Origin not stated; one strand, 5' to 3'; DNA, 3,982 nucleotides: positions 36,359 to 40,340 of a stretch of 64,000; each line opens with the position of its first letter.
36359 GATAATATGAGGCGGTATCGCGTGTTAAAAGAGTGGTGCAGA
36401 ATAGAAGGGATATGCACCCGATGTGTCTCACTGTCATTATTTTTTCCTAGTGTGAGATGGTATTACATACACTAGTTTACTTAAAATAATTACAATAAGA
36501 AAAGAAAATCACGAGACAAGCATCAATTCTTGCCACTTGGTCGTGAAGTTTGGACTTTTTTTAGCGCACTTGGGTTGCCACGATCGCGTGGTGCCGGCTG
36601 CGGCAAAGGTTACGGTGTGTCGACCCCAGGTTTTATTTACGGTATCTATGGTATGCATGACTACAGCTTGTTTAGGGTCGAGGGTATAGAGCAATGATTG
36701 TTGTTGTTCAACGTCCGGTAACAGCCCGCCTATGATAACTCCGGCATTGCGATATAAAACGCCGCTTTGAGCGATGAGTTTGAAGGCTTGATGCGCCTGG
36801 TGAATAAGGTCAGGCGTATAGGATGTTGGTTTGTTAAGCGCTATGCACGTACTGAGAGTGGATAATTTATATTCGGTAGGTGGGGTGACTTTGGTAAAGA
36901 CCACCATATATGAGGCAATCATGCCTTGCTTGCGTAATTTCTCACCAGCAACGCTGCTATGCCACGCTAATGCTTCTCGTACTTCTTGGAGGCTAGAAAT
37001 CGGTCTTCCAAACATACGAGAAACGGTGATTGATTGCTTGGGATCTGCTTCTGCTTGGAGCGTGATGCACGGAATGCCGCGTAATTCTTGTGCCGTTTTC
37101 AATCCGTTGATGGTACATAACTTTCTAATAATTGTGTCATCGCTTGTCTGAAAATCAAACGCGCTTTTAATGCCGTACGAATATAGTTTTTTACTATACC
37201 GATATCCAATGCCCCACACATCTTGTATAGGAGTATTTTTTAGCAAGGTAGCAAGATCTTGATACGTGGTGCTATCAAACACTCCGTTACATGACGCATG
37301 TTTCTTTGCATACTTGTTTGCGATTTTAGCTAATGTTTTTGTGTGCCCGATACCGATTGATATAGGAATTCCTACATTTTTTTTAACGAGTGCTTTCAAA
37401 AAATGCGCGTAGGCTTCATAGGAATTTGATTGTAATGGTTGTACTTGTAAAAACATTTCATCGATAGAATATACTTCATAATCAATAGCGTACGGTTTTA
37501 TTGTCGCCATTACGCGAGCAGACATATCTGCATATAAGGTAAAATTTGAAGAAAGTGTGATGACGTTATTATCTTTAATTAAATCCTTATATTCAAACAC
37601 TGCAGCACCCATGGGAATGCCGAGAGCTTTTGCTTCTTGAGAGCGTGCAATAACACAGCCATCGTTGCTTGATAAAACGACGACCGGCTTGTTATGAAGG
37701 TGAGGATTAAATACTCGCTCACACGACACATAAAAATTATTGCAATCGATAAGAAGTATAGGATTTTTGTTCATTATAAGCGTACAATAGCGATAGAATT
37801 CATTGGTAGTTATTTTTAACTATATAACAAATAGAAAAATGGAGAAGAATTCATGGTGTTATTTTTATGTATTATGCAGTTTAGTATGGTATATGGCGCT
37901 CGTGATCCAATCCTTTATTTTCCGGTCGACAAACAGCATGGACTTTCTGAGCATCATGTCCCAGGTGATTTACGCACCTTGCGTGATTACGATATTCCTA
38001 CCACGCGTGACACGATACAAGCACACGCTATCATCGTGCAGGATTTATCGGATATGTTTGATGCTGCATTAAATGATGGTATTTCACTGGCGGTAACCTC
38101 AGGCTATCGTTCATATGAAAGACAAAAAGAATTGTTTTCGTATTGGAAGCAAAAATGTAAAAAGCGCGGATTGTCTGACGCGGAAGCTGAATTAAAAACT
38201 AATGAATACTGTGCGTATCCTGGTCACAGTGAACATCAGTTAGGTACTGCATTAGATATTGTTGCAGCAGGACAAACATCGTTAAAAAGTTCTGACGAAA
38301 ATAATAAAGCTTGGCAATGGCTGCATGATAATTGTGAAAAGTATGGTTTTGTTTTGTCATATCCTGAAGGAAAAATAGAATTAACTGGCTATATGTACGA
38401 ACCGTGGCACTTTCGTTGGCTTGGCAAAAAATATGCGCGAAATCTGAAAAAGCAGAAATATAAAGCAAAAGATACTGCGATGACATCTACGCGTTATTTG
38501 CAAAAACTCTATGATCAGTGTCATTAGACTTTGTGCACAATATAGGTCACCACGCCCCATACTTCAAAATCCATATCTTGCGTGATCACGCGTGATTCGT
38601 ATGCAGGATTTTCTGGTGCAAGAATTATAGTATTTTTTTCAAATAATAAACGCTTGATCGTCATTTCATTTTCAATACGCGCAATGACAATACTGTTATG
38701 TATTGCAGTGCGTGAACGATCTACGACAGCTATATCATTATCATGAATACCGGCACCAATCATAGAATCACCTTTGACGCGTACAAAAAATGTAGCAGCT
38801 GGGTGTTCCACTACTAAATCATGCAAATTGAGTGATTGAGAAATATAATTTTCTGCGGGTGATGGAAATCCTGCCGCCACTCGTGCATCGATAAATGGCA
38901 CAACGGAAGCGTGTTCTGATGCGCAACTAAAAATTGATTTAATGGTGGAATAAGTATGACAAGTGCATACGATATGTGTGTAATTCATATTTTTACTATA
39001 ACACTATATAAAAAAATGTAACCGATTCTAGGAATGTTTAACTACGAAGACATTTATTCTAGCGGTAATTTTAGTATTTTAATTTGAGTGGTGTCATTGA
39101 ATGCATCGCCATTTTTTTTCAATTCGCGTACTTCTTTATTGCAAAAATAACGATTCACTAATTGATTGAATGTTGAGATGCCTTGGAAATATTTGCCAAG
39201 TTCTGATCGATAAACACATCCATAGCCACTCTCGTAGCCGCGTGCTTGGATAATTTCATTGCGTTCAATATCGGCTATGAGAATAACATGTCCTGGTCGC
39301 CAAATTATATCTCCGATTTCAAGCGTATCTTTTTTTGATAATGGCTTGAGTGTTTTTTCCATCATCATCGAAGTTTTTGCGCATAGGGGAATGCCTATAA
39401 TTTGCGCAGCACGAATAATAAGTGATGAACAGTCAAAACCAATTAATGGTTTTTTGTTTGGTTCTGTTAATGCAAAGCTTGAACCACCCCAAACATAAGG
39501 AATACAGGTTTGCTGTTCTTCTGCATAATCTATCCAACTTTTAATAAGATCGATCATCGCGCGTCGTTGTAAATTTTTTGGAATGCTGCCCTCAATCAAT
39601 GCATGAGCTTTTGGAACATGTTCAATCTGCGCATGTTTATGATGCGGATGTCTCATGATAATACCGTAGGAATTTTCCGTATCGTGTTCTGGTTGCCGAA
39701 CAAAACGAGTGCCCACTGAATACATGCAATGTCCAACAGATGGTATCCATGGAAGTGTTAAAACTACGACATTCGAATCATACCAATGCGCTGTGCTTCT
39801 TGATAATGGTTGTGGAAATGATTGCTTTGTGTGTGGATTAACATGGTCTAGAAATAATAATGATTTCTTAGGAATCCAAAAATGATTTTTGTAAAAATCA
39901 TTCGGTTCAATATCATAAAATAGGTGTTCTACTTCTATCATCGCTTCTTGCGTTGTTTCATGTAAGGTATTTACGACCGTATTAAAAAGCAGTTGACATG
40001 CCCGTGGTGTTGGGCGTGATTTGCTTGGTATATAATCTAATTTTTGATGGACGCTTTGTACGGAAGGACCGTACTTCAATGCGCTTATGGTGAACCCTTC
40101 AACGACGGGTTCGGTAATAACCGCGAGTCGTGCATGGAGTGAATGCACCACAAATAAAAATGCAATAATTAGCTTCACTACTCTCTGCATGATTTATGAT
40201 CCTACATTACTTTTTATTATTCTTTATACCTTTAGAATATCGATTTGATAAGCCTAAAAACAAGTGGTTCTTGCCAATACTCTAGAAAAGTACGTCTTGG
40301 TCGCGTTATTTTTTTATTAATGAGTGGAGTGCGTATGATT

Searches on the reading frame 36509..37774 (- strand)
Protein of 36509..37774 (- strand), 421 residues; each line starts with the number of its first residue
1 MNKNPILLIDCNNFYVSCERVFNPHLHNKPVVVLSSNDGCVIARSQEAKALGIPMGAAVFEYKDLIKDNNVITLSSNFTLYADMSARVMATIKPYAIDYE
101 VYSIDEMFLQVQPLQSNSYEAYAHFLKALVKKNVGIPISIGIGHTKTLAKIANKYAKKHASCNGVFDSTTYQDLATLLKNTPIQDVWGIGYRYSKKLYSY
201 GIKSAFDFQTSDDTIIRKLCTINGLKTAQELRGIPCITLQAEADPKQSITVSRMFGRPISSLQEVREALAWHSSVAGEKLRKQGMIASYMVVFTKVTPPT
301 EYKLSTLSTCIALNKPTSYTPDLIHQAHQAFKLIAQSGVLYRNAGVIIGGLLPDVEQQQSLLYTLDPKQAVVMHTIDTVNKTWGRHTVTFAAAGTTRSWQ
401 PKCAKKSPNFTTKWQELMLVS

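Call 72: search_protein_families(library=pfam, proteins=[window:36509-37774:-], max_evalue=0.001)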
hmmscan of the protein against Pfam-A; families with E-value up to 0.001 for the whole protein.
window:36509-37774:- (421 aa): 4 families
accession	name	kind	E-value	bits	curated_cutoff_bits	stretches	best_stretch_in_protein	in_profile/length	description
PF00817.25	IMS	-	1.6e-38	132.3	23.2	1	9-153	1-147/148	impB/mucB/samB family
PF13438.11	DUF4113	-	6.4e-17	61.8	24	1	372-420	3-51/51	Domain of unknown function (DUF4113)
PF11799.13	IMS_C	-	2e-16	60.8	20.7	1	246-361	1-109/109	impB/mucB/samB family C-terminal domain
PF11798.14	IMS_HHH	-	1.7e-07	31.5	24.4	1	171-202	1-32/32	IMS family HHH motif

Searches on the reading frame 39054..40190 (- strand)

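Call 72: search_protein_families(library=pfam, proteins=[window:39054-40190:-], max_evalue=0.001)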
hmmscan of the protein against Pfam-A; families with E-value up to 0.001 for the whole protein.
window:39054-40190:- (378 aa): 1 family
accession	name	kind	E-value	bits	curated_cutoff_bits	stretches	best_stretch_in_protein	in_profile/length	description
PF00877.26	NLPC_P60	-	2.6e-05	24.6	23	1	231-304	3-70/105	NlpC/P60 family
